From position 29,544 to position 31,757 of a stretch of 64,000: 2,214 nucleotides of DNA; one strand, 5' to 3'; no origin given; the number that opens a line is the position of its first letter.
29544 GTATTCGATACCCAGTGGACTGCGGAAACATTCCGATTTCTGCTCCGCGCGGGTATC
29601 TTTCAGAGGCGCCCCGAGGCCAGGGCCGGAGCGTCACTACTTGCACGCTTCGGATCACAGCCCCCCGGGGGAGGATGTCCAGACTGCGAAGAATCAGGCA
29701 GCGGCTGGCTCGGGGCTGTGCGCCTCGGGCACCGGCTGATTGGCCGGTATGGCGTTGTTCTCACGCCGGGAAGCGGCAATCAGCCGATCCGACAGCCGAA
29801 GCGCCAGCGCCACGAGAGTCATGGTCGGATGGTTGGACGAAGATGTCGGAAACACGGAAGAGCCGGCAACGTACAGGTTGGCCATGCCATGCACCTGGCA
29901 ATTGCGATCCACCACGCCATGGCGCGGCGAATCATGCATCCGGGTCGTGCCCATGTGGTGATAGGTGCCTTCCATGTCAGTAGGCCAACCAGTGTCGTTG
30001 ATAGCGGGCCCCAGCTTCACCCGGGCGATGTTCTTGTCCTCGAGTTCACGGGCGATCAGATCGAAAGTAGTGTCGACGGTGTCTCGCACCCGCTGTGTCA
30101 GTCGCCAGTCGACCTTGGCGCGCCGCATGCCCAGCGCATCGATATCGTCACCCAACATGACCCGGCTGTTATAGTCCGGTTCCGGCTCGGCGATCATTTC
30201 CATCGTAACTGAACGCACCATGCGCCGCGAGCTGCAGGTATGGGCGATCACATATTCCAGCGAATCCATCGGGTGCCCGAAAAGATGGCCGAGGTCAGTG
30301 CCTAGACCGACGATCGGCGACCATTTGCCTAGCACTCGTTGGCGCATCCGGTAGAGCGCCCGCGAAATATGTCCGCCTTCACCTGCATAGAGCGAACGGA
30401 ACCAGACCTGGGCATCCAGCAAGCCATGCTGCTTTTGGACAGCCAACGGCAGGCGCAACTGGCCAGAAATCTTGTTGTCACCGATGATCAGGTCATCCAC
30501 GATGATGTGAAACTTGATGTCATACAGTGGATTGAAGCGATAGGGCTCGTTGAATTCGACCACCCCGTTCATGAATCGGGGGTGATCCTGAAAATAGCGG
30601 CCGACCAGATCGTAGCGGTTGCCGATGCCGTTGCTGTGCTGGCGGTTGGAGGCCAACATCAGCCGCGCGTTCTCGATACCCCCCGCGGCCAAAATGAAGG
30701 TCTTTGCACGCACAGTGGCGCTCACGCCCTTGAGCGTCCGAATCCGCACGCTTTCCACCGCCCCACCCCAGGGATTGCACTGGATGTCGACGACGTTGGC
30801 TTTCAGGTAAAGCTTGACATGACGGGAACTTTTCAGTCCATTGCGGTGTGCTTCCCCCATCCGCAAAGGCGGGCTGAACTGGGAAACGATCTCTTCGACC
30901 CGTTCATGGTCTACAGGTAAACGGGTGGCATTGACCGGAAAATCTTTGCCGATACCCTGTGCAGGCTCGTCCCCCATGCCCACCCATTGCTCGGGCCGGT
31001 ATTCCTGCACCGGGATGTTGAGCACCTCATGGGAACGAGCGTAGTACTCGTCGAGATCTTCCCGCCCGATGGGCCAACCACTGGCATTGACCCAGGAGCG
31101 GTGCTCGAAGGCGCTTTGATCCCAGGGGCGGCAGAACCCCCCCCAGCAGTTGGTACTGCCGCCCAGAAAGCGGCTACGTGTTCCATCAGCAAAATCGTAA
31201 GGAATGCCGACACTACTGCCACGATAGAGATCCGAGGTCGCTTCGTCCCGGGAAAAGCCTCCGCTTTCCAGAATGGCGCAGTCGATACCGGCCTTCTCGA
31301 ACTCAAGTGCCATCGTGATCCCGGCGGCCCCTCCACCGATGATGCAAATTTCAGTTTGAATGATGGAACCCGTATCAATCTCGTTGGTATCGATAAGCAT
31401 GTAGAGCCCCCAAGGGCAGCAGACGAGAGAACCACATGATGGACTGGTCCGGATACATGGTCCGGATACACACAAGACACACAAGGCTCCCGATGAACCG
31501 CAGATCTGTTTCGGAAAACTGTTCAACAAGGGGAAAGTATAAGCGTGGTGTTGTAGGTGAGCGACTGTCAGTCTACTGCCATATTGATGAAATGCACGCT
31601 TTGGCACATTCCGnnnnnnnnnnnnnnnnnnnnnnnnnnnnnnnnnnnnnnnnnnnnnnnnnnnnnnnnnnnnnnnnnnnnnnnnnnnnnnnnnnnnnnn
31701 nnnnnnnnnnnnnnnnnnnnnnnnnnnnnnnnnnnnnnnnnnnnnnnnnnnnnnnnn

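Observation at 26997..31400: Adjacent genes for a glyoxal/galactose-oxidase-like lipoprotein and a GMC flavin oxidoreductase: a possible extracellular oxidase module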

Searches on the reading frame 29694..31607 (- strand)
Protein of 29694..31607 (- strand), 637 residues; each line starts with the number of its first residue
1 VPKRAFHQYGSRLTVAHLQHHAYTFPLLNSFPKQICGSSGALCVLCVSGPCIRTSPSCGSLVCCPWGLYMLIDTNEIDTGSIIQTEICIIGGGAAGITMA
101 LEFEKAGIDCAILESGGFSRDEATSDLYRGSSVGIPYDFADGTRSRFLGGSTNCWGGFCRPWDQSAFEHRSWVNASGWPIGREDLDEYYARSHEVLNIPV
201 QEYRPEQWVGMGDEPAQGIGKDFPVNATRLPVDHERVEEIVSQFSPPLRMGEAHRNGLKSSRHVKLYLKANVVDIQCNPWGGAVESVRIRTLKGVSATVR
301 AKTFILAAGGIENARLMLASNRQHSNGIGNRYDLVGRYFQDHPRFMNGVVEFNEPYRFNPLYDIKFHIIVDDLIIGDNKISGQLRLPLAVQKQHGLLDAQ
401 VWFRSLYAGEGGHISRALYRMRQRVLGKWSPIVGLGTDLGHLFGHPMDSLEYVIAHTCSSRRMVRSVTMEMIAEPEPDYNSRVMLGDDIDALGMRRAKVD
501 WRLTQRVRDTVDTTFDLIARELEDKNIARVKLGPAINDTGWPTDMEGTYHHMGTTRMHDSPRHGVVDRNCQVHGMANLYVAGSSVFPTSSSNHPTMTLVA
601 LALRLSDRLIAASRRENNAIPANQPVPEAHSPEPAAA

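Call 3: search_protein_families(library=pfam, proteins=[window:29694-31607:-], max_evalue=0.01)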
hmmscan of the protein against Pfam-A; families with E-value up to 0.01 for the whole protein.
window:29694-31607:- (637 aa): 8 families
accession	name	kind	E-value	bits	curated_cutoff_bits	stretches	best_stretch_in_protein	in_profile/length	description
PF05199.19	GMC_oxred_C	-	9.3e-23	81.8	24.6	1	480-602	4-139/139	GMC oxidoreductase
PF01266.30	DAO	-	3.8e-06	27.1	27.9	1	87-125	2-40/353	FAD dependent oxidoreductase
PF13738.12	Pyr_redox_3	-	8.2e-06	25.7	30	1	89-116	2-30/305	Pyridine nucleotide-disulphide oxidoreductase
PF00890.30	FAD_binding_2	-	3.7e-05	23.6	20.4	1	88-118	3-33/414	FAD binding domain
PF07992.20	Pyr_redox_2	-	0.00017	21.6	26.1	0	86-116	2-32/291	Pyridine nucleotide-disulphide oxidoreductase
PF12831.13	FAD_oxidored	-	0.00046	20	27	0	87-118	2-33/416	FAD dependent oxidoreductase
PF01494.25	FAD_binding_3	-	0.0005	19.8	22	1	85-115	2-32/349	FAD binding domain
PF00732.25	GMC_oxred_N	-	0.0044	17.3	23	0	265-343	143-217/218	GMC oxidoreductase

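Call 4: search_protein_families(library=ncbifam, proteins=[window:29694-31607:-], max_evalue=0.01)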
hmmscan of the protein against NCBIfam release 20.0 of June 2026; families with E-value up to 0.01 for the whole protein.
window:29694-31607:- (637 aa): 24 families
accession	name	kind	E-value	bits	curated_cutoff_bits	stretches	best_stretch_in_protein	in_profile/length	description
TIGR02462.1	pyranose_ox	equivalog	1.3e-13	50.7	544.9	1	541-611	473-545/548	pyranose oxidase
TIGR03970.1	mycofact_MftG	equivalog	9.2e-13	47.9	387.45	1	539-607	414-484/487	mycofactocin dehydrogenase MftG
NF038210.1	GMC_mycofac_3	equivalog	1.6e-10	40.4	300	2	88-168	2-90/418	mycofactocin system GMC family oxidoreductase MftG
NF002550.0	PRK02106.1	subfamily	1.7e-09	36.8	605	1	544-616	467-540/563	choline dehydrogenase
NF003724.0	PRK05329.2-3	equivalog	1.5e-06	27.5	327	1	246-323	249-326/426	glycerol-3-phosphate dehydrogenase subunit GlpB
TIGR04542.1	GMC_mycofac_2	equivalog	4.5e-06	26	400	1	548-609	369-425/425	mycofactocin system GMC family oxidoreductase MftG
NF058674.1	CholsOxChoxAB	equivalog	6.4e-06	24.9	850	1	547-604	470-527/535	cholesterol oxidase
TIGR01810.1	betA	equivalog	3.7e-05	22.6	732.1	1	544-608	460-525/532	choline dehydrogenase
NF005720.0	PRK07538.1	subfamily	0.0004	19.4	400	1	85-115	3-33/418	hypothetical protein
NF004834.1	PRK06185.1-3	subfamily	0.00045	19.1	500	1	83-121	6-45/420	FAD-dependent oxidoreductase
NF004833.1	PRK06185.1-1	subfamily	0.00053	18.8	488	1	84-121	2-40/403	FAD-dependent oxidoreductase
NF006130.0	PRK08274.1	equivalog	0.00082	18.3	369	0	267-320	150-201/467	FAD-dependent tricarballylate dehydrogenase TcuA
NF006091.0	PRK08243.1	subfamily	0.00086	18.2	351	1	84-115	2-33/393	4-hydroxybenzoate 3-monooxygenase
NF004780.0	PRK06126.1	subfamily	0.0014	17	445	1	82-118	6-42/552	hypothetical protein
NF005064.0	PRK06481.1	equivalog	0.0016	17.2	542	0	86-115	63-92/506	flavocytochrome c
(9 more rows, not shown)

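Call 6: search_solved_structures(query=window:29694-31607:-, max_evalue=0.01, show_alignments=2)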
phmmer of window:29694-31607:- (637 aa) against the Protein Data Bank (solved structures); distinct sequences matched with E-value up to 0.01: 63 (the best 60 are shown).
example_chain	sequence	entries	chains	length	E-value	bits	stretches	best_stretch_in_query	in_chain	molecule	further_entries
8hdd_A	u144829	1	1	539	9.3e-19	70.4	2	488-609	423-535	Glucose dehydrogenase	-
6a2u_B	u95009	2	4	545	1.8e-18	69.5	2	488-609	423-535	Glucose dehydrogenase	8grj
8xcm_A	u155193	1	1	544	5.8e-18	67.8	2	461-610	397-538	Fructose dehydrogenase large subunit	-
7w2j_A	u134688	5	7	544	7.8e-18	67.4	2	461-610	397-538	Fructose dehydrogenase large subunit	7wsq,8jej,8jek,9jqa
8k6k_A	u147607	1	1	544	8.5e-18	67.2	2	461-610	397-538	Fructose dehydrogenase (N1146A) large subunit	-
8xcn_A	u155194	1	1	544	2.1e-17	66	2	461-610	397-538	Fructose dehydrogenase large subunit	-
8k6j_A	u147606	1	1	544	3.9e-17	65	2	297-345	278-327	Fructose dehydrogenase (H1147A) large subunit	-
7qf8_A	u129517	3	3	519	5e-08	35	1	480-608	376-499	GMC oxidoreductase family protein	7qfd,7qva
7dve_A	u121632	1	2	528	6.6e-08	34.6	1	480-606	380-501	6'''-hydroxyparomomycin C oxidase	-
8qve_A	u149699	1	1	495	6.9e-08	34.5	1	547-611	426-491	Pyranose oxidase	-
1cf3_A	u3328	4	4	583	1.9e-07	33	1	545-610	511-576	PROTEIN (GLUCOSE OXIDASE) | GLUCOSE OXIDASE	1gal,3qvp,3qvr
5niw_A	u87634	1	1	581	2e-07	32.9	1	545-610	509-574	Glucose oxidase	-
9h7z_A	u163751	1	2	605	2.3e-07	32.7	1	545-610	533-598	Glucose oxidase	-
5nit_A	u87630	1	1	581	2.4e-07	32.7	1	545-610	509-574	Glucose oxidase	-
9fl2_A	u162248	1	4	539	1.2e-06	30.4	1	548-610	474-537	pyranose oxidase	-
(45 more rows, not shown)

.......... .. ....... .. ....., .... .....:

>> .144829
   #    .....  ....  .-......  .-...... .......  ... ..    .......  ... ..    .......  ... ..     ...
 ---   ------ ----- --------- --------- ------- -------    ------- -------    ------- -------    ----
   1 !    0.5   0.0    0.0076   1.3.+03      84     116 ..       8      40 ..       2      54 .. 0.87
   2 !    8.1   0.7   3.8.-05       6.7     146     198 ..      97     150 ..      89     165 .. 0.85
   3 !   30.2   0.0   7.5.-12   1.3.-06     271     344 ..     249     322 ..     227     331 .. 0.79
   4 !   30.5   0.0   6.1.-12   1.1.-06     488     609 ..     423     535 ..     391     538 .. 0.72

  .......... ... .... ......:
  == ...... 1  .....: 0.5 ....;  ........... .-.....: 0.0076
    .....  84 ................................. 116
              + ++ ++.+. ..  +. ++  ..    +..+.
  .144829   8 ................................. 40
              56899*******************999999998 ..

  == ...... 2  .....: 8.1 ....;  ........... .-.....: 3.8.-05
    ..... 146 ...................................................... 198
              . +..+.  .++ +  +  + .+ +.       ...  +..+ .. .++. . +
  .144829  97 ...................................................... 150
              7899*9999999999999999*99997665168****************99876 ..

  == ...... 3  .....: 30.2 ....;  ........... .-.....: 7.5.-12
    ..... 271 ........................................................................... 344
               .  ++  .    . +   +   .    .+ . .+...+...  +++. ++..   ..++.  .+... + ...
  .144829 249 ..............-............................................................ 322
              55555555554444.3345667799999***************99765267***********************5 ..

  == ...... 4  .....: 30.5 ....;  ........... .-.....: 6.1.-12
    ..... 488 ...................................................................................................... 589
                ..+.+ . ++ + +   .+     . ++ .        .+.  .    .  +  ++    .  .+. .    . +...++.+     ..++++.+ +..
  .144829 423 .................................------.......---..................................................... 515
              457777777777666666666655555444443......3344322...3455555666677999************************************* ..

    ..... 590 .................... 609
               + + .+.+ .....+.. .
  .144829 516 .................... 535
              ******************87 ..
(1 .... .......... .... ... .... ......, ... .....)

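Call 31: find_homologous_proteins(query=window:29694-31400:-, max_evalue=1e-10)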
Query window:29694-31400:- (568 aa): 4810 proteins with E <= 1e-10 among 8000 candidates; the best 120 are listed.
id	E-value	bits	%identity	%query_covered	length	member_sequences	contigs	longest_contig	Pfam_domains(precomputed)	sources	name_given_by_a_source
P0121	0.0e+0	1262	100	95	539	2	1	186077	PF05199.20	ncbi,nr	ncbi:MAG: GMC oxidoreductase [Lautropia sp.]|nr:GMC oxidoreductase [Lautropia sp.]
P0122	0.0e+0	1162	85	100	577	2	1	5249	PF05199.20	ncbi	-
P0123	0.0e+0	1127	83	100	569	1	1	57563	PF01266.31,PF13738.13,PF05199.20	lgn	-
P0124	0.0e+0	1115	82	99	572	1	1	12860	PF13738.13,PF05199.20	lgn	-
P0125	0.0e+0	1115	82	100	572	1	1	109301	PF13738.13,PF05199.20,PF12831.14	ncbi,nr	ncbi:MAG: GMC family oxidoreductase [Lautropia sp.]|nr:GMC family oxidoreductase [Lautropia sp.]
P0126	0.0e+0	1113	81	100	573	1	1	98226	PF05199.20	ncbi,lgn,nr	ncbi:MAG: GMC family oxidoreductase [Lautropia sp.]|nr:GMC family oxidoreductase [Lautropia sp.]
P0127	0.0e+0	1016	76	100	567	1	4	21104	PF13738.13,PF05199.20,PF12831.14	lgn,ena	-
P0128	2.8e-296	1002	76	100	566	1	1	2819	PF13738.13,PF05199.20,PF12831.14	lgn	-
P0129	2.6e-294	995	77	95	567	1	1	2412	PF13738.13,PF05199.20,PF12831.14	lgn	-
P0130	5.6e-294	994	75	98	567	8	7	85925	PF01266.31,PF13738.13,PF05199.20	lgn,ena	-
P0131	4.0e-292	988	76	95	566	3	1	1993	PF01266.31,PF13738.13,PF05199.20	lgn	-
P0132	3.7e-287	972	74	95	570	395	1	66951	PF07992.21,PF13738.13,PF05199.20,PF01494.26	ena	-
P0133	3.2e-285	965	74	95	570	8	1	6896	PF01266.31,PF07992.21,PF13738.13,PF05199.20,PF01494.26,PF12831.14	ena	-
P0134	7.6e-285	964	71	100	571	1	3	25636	PF01266.31,PF07992.21,PF13738.13,PF05199.20,PF12831.14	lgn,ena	-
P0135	2.2e-280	949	72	96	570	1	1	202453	PF13738.13,PF05199.20,PF12831.14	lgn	-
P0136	2.6e-279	946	72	96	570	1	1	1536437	PF13738.13,PF05199.20,PF12831.14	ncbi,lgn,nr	ncbi:MAG: GMC family oxidoreductase [Lautropia sp.]|nr:GMC family oxidoreductase [Lautropia sp.]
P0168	5.0e-179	615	51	100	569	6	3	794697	PF00890.31,PF07992.21,PF05199.20,PF01494.26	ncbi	-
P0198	1.5e-166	573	48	96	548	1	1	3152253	PF01266.31,PF07992.21,PF05199.20,PF01494.26,PF12831.14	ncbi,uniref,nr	ncbi:FAD-dependent oxidoreductase [Noviherbaspirillum massiliense]|uniref:FAD-dependent oxidoreducta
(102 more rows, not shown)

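Call 49: find_encoding_contigs(protein=P0168, flank=6000, max_places=2)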
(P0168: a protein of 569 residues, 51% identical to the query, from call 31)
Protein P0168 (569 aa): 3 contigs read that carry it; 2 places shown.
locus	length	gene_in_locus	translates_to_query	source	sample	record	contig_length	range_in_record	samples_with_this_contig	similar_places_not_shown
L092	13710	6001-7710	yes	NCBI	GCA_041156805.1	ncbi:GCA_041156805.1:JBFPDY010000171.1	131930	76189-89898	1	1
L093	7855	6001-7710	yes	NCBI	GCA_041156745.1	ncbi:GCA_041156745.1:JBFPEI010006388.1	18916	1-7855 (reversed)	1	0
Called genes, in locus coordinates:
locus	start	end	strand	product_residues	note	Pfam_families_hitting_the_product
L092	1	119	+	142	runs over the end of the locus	PF02472:ExbD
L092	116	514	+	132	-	PF02472:ExbD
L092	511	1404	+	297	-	PF13103:TonB_2, PF03544:TonB_C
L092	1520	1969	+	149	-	PF11014:DUF2852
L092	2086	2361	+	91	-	PF09932:DUF2164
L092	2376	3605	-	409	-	PF03935:SKN1_KRE6_Sbg1 (faint)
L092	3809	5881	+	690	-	PF02897:Peptidase_S9_N, PF00326:Peptidase_S9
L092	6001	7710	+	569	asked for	PF00890:FAD_binding_2 (faint), PF01494:FAD_binding_3, PF07992:Pyr_redox_2 (faint), PF05199:GMC_oxred_C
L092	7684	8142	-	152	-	PF03061:4HBT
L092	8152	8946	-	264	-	PF00596:Aldolase_II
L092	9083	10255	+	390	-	PF01546:Peptidase_M20, PF07687:M20_dimer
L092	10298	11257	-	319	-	-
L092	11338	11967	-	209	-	PF02798:GST_N, PF13417:GST_N_3, PF13409:GST_N_2, PF00043:GST_C (weak), PF14497:GST_C_3 (weak)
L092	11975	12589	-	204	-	PF02798:GST_N, PF13417:GST_N_3, PF18485:GST_N_5 (weak), PF13409:GST_N_2, PF00043:GST_C, PF13410:GST_C_2, PF14497:GST_C_3 (weak)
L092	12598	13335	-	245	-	PF00881:Nitroreductase, PF28600:Nitroreductase_C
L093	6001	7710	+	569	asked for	PF00890:FAD_binding_2 (faint), PF01494:FAD_binding_3, PF07992:Pyr_redox_2 (faint), PF05199:GMC_oxred_C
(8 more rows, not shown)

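Call 50: find_encoding_contigs(protein=P0198, flank=6000, max_places=2)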
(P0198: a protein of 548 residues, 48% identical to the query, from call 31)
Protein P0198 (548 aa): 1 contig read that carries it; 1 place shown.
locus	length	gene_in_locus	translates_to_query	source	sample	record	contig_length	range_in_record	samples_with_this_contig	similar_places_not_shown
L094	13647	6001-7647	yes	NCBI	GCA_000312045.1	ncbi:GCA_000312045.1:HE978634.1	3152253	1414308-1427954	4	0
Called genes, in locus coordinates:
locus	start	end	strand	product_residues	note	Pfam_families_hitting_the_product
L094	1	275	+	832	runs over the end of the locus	PF12704:MacB_PCD (weak), PF02687:FtsX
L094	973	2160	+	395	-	PF02563:Poly_export, PF10531:SLBB, PF22461:SLBB_2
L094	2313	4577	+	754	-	PF02706:Wzz, PF23607:WZC_N, PF13807:GNVR, PF01656:CbiA (weak), PF10609:ParA (weak), PF13614:AAA_31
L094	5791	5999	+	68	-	-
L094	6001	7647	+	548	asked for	PF01266:DAO, PF01494:FAD_binding_3 (weak), PF07992:Pyr_redox_2 (faint), PF12831:FAD_oxidored (faint), PF05199:GMC_oxred_C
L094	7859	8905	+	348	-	PF00106:adh_short, PF01073:3Beta_HSD, PF01370:Epimerase, PF02719:Polysacc_synt_2, PF04321:RmlD_sub_bind, PF05368:NmrA, PF13460:NAD_binding_10, PF16363:GDP_Man_Dehyd, +2 more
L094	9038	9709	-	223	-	PF00722:Glyco_hydro_16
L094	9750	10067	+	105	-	-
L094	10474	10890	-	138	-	PF02681:DUF212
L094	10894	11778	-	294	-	PF01040:UbiA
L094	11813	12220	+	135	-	PF04138:GtrA_DPMS_TM (weak)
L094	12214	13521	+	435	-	PF01565:FAD_binding_4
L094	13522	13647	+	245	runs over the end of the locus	PF00106:adh_short, PF08659:KR, PF13561:adh_short_C2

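Call 51: find_encoding_contigs(protein=P0136, flank=8000, max_places=2)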
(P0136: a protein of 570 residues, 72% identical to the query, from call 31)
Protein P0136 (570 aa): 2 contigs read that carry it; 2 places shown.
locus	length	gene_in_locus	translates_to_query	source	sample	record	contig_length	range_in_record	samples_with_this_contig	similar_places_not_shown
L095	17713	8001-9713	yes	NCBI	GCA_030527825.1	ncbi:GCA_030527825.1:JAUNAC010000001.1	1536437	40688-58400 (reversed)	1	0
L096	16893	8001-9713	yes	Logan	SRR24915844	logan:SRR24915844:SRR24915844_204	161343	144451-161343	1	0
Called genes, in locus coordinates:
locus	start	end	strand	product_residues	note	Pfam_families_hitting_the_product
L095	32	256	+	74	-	-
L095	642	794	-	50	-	-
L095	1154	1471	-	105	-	PF16925:TetR_C_13 (weak)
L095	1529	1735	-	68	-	PF00440:TetR_N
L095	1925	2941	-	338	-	PF00535:Glycos_transf_2, PF10111:Glyco_tranf_2_2 (faint), PF02709:Glyco_transf_7C (weak)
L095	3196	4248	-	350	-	PF02485:Branch (faint)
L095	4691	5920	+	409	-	PF13439:Glyco_transf_4, PF13579:Glyco_trans_4_4, PF00534:Glycos_transf_1, PF13692:Glyco_trans_1_4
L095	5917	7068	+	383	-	PF09314:DUF1972, PF13439:Glyco_transf_4 (weak), PF13579:Glyco_trans_4_4, PF00534:Glycos_transf_1 (weak)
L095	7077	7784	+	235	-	PF00702:Hydrolase, PF13419:HAD_2, PF13242:Hydrolase_like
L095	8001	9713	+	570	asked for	PF12831:FAD_oxidored (faint), PF13738:Pyr_redox_3 (faint), PF05199:GMC_oxred_C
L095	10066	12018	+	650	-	PF07250:Glyoxal_oxid_N (weak), PF09118:GO-like_E_set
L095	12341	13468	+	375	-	PF00691:OmpA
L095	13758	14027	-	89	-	-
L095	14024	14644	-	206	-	PF04542:Sigma70_r2, PF08281:Sigma70_r4_2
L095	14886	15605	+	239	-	PF13723:Ketoacyl-synt_2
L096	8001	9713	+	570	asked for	PF12831:FAD_oxidored (faint), PF13738:Pyr_redox_3 (faint), PF05199:GMC_oxred_C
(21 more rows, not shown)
